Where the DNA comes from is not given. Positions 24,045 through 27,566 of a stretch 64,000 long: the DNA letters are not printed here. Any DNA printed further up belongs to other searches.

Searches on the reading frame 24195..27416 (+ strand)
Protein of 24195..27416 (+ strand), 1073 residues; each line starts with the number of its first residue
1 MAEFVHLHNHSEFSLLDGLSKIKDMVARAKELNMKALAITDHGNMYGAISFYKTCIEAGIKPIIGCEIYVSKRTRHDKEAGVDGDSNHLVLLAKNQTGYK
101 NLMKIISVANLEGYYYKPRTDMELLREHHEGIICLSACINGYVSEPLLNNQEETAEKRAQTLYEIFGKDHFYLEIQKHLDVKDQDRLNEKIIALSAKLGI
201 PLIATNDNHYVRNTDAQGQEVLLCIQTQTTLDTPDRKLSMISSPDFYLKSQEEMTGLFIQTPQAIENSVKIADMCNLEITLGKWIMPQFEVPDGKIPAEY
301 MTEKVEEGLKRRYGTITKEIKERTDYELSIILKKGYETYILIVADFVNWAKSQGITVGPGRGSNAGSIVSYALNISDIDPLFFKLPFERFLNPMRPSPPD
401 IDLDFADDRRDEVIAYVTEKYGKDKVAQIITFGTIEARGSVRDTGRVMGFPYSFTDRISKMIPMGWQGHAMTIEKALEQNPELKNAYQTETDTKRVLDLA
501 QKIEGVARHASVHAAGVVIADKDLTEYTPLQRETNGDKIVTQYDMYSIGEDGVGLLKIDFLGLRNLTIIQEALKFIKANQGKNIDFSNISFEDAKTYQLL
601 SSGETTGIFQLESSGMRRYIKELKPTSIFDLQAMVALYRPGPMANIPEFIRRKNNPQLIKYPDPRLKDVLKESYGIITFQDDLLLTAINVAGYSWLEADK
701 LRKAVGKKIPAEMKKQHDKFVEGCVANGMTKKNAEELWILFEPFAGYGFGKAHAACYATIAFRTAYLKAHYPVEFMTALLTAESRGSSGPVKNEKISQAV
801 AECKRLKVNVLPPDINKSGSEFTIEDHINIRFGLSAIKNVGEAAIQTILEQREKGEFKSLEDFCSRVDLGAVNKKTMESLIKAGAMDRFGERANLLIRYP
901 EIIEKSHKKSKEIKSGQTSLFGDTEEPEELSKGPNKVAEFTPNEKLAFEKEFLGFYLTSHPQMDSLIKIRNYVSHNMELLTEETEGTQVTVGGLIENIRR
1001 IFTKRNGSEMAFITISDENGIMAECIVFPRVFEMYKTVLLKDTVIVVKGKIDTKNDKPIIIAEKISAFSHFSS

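Call 11: search_protein_families(library=pfam, proteins=[window:24195-27416:+], max_evalue=0.001)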
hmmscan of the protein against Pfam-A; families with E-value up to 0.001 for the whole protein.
window:24195-27416:+ (1073 aa): 6 families
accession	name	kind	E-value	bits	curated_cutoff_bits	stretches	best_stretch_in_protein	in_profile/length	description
PF07733.18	DNA_pol3_alpha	-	3.5e-98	328.8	23.9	1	299-562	1-260/260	Bacterial DNA polymerase III alpha NTPase domain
PF02811.25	PHP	-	8.9e-62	208.7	26.4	1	6-178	1-164/164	PHP domain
PF17657.6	DNA_pol3_finger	-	1.6e-56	190.7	22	1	565-728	1-166/166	Bacterial DNA polymerase III alpha subunit finger domain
PF14579.12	HHH_6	-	8.7e-32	109.6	25.6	1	807-892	1-87/90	Helix-hairpin-helix motif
PF01336.31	tRNA_anti-codon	-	1.5e-09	38.1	27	1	989-1065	1-72/75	OB-fold nucleic acid binding domain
PF04919.18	DUF655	-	0.00047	20.6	22.2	0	827-874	110-159/181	Protein of unknown function (DUF655)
